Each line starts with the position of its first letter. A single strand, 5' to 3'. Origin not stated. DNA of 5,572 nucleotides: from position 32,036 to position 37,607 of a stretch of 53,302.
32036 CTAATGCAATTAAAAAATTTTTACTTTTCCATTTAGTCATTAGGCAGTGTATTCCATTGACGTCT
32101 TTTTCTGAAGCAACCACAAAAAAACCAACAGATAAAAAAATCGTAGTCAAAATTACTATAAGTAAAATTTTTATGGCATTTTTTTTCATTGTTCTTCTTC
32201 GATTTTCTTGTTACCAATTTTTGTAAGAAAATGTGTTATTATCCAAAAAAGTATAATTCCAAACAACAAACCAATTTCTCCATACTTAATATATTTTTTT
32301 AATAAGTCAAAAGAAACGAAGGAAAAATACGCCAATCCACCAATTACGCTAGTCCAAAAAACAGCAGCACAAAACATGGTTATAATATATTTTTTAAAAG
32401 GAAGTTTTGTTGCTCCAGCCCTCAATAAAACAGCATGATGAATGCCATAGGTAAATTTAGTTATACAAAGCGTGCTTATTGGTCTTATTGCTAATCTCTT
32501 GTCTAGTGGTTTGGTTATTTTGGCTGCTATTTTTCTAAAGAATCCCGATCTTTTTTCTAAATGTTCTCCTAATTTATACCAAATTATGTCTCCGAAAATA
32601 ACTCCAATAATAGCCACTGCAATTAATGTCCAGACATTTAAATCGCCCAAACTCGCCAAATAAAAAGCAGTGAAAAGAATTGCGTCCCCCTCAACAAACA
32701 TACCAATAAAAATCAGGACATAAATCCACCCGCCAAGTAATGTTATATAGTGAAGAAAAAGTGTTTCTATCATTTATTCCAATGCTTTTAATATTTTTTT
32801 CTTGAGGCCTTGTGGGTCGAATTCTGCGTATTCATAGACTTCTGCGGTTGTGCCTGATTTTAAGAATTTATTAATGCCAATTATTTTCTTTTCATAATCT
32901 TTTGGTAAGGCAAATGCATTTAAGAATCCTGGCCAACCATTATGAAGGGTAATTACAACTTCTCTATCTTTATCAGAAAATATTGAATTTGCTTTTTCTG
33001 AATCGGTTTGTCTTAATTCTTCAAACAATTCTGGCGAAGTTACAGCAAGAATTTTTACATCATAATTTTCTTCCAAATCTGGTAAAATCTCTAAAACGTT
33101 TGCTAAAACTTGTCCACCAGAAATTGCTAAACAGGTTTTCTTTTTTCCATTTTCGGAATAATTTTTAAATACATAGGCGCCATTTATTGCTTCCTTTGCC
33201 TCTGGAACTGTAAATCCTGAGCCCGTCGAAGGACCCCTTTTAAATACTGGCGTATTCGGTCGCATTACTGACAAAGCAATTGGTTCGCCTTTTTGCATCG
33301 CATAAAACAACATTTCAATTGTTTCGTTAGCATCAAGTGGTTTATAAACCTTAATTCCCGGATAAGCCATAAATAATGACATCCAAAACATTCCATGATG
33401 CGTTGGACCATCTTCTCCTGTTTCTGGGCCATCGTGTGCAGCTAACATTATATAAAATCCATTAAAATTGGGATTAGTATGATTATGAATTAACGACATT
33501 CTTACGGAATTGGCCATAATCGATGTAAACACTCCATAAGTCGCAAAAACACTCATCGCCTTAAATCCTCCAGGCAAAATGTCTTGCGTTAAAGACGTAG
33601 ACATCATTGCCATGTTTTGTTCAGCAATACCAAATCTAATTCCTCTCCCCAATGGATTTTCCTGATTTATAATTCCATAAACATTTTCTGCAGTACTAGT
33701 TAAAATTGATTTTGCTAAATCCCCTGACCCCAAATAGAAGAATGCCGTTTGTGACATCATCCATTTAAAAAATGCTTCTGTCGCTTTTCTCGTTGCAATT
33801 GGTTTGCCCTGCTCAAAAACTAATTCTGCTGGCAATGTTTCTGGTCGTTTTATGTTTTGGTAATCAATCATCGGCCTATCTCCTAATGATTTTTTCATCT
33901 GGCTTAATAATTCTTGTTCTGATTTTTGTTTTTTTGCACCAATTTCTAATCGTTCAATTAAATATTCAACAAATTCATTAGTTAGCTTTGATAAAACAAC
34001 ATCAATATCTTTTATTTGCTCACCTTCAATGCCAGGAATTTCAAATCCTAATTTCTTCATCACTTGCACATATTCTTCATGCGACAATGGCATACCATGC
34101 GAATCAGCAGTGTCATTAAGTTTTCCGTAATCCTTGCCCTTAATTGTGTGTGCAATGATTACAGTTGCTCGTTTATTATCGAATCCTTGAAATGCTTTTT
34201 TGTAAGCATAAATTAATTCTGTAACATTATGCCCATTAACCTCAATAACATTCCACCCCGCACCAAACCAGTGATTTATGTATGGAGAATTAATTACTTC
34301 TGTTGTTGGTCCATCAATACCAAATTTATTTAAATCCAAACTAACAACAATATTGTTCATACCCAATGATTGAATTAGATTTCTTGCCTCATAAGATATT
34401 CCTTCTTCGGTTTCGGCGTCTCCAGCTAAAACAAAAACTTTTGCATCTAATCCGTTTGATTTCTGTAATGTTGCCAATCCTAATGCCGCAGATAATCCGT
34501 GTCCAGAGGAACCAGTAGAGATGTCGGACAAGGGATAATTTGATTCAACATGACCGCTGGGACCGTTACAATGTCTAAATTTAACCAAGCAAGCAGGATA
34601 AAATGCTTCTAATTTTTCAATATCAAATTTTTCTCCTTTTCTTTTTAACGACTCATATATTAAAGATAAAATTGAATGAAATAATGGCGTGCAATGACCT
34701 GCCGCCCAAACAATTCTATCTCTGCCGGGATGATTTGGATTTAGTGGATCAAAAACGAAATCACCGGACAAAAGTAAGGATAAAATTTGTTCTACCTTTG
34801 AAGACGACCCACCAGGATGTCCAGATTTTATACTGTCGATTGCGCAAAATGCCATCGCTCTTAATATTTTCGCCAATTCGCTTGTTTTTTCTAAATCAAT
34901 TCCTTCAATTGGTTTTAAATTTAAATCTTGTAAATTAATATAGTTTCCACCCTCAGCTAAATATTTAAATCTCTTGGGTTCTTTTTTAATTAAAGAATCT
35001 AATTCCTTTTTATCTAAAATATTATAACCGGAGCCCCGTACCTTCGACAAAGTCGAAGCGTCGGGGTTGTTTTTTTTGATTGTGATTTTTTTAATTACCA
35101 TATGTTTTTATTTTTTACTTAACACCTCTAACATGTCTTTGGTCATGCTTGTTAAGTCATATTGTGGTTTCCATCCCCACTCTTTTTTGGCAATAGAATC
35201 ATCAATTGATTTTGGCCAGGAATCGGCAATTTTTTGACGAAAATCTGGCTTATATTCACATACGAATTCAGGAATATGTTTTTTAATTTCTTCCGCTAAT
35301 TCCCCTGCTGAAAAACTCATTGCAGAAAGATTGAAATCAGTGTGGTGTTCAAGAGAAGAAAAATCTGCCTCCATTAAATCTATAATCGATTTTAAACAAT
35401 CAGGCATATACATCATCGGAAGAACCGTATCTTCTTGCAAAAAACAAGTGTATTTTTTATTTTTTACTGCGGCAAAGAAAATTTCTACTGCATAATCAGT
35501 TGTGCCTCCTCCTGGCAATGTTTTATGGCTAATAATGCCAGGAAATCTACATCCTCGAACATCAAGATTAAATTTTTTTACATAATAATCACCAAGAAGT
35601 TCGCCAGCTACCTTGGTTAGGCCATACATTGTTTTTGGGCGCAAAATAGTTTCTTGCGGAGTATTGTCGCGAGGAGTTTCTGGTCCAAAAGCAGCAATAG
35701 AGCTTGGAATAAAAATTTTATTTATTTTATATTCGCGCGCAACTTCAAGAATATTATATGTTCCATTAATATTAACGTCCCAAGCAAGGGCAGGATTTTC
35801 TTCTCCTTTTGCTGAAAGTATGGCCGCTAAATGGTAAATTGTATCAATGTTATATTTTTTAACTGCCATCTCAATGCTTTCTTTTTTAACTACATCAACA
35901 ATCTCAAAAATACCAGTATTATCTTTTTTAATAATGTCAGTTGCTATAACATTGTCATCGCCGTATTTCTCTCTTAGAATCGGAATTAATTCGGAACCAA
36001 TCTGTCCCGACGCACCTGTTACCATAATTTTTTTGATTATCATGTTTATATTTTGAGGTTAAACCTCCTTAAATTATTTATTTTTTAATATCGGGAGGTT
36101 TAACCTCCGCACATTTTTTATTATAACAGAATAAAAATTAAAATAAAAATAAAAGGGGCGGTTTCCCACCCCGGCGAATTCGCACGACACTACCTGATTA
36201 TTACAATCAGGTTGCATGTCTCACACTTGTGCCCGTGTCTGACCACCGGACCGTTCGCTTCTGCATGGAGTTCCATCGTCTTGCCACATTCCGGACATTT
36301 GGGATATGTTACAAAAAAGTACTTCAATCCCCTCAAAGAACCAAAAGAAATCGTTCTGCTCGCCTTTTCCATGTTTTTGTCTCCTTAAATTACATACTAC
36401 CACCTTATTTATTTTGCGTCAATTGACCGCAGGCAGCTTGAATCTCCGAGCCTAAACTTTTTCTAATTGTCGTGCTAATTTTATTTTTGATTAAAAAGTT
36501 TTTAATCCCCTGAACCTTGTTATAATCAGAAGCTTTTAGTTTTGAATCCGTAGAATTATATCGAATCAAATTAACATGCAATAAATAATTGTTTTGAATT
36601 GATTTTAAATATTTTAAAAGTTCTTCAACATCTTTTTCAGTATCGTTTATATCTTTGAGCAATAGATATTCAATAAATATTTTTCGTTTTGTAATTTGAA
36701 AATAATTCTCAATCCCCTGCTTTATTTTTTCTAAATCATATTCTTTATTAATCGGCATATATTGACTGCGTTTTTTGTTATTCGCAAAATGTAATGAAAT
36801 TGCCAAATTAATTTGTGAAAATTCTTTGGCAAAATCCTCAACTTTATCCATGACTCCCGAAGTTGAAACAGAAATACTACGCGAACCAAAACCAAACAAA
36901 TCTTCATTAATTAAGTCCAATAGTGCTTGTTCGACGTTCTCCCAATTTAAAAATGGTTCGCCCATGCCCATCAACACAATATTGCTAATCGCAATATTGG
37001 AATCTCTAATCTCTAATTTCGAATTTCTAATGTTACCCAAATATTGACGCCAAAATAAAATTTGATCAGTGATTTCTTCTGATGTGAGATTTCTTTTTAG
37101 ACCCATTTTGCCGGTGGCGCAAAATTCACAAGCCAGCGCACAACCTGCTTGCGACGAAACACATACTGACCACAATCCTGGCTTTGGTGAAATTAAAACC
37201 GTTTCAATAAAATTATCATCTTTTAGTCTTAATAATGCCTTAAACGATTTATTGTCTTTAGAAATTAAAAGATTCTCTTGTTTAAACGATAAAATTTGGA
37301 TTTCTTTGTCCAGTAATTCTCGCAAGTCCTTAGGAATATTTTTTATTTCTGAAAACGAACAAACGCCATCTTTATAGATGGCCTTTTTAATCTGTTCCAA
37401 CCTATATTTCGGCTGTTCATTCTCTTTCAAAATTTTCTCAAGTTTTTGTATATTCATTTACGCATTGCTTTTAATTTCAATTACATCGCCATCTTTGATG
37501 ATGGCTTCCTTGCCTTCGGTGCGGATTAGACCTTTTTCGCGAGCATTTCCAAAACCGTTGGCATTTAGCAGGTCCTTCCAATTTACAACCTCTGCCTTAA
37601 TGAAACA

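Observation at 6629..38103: Family-level pattern: GC-rich palindromic micro-elements translated in frame inside conserved housekeeping genes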

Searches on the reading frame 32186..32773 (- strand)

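Call 39: search_protein_families(library=pfam, proteins=[window:32186-32773:-])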
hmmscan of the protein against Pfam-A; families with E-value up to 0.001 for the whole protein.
window:32186-32773:- (195 aa): 1 family
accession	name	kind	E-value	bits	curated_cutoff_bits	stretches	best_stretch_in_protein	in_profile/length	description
PF09335.16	VTT_dom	-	3.9e-09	37.5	33.9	1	37-145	5-118/123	VTT domain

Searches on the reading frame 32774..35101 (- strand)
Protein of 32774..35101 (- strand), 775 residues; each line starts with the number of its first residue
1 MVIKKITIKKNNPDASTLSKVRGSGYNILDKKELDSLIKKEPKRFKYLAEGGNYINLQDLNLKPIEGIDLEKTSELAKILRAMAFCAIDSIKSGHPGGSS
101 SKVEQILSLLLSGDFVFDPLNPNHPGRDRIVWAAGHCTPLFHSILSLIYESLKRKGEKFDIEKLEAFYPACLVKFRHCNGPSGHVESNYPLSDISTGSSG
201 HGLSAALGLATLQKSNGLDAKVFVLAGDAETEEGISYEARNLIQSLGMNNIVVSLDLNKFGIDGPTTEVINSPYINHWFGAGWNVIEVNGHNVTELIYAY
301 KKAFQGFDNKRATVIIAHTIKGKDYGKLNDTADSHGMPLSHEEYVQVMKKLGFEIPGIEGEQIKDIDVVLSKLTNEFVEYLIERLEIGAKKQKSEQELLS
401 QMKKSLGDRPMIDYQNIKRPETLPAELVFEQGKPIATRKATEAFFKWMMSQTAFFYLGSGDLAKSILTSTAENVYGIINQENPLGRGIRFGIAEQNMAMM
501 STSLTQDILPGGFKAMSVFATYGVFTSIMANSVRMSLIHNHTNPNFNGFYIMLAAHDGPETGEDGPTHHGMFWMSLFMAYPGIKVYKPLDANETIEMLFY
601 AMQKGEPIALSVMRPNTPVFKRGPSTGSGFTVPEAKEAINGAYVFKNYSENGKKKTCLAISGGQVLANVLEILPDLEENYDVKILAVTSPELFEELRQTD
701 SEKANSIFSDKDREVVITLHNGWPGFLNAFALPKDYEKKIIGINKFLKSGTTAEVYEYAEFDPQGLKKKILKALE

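Call 6: search_protein_families(library=pfam, proteins=[window:32774-35101:-])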
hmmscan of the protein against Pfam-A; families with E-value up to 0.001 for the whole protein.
window:32774-35101:- (775 aa): 5 families
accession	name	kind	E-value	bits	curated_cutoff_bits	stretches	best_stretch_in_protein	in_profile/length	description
PF00456.26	Transketolase_N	-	6.5e-35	121.1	22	1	74-354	3-278/334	Transketolase, thiamine diphosphate binding domain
PF02779.29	Transket_pyr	-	1e-17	64.8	27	1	434-618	2-173/174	Transketolase, pyrimidine binding domain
PF13292.11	DXP_synthase_N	-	6.5e-08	32.6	21.2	1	174-263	87-176/274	1-deoxy-D-xylulose-5-phosphate synthase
PF00676.26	E1_dh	-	2.3e-07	30.5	22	1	196-305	98-209/300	Dehydrogenase E1 component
PF22613.1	Transketolase_C_1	-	5.2e-06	27.1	27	1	641-762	1-113/113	Transketolase-like TK C-terminal domain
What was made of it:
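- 35034..35066 (-): tkt N-terminal element: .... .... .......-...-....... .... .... (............). It has an inner stem abutted by CGTC on the opposite strand and an outer CCCC/GGGG clamp. Lies upstream of the Transketolase_N domain (aa 74 onward) (call 6).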

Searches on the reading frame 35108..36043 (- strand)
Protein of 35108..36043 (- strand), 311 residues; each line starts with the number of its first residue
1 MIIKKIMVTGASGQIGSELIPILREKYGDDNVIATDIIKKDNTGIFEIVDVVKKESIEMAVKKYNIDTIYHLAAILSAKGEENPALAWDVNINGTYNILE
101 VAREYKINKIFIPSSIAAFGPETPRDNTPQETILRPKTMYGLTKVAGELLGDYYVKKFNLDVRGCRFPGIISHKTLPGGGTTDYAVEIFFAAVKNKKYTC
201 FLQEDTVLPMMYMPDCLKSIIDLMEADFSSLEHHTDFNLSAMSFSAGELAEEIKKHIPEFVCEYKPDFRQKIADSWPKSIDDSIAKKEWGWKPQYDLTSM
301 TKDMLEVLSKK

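Call 21: search_protein_families(library=pfam, proteins=[window:35108-36043:-])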
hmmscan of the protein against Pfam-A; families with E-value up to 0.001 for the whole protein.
window:35108-36043:- (311 aa): 6 families
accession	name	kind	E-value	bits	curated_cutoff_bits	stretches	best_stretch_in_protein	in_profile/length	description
PF01370.27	Epimerase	-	9.3e-27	94.4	20.9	1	6-225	1-226/240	NAD dependent epimerase/dehydratase family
PF16363.11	GDP_Man_Dehyd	-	2.1e-23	83.8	27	1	7-304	1-332/332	GDP-mannose 4,6 dehydratase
PF04321.23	RmlD_sub_bind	-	4.6e-15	55.9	27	1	5-149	2-134/287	RmlD substrate binding domain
PF02719.21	Polysacc_synt_2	-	4.8e-11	42.8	20.2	1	6-115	1-128/293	Polysaccharide biosynthesis protein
PF01073.25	3Beta_HSD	-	5.1e-11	42.6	22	1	7-127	1-128/280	3-beta hydroxysteroid dehydrogenase/isomerase family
PF07993.18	NAD_binding_4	-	6.1e-10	39.1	20.1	1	65-208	88-246/258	Male sterility protein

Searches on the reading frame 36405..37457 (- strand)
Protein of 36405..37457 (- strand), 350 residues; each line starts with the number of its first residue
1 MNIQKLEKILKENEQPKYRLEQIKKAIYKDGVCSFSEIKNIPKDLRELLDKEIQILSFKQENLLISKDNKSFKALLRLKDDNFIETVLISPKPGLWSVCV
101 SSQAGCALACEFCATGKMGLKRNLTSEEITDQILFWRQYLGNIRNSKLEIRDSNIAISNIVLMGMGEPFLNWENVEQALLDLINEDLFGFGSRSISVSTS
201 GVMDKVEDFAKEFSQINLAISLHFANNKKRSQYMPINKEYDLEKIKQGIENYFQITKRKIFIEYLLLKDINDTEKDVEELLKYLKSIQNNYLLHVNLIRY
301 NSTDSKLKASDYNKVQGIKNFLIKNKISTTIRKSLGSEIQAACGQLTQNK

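Call 39: search_protein_families(library=pfam, proteins=[window:36405-37457:-])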
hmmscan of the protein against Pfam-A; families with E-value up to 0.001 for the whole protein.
window:36405-37457:- (350 aa): 2 families
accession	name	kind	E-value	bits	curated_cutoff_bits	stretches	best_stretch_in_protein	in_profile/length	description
PF04055.27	Radical_SAM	-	1.6e-14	54.8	29.5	1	101-282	2-164/166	Radical SAM superfamily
PF21016.3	RlmN_N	-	5.1e-08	33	24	1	1-55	6-60/60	Ribosomal RNA large subunit methyltransferase N-terminal domain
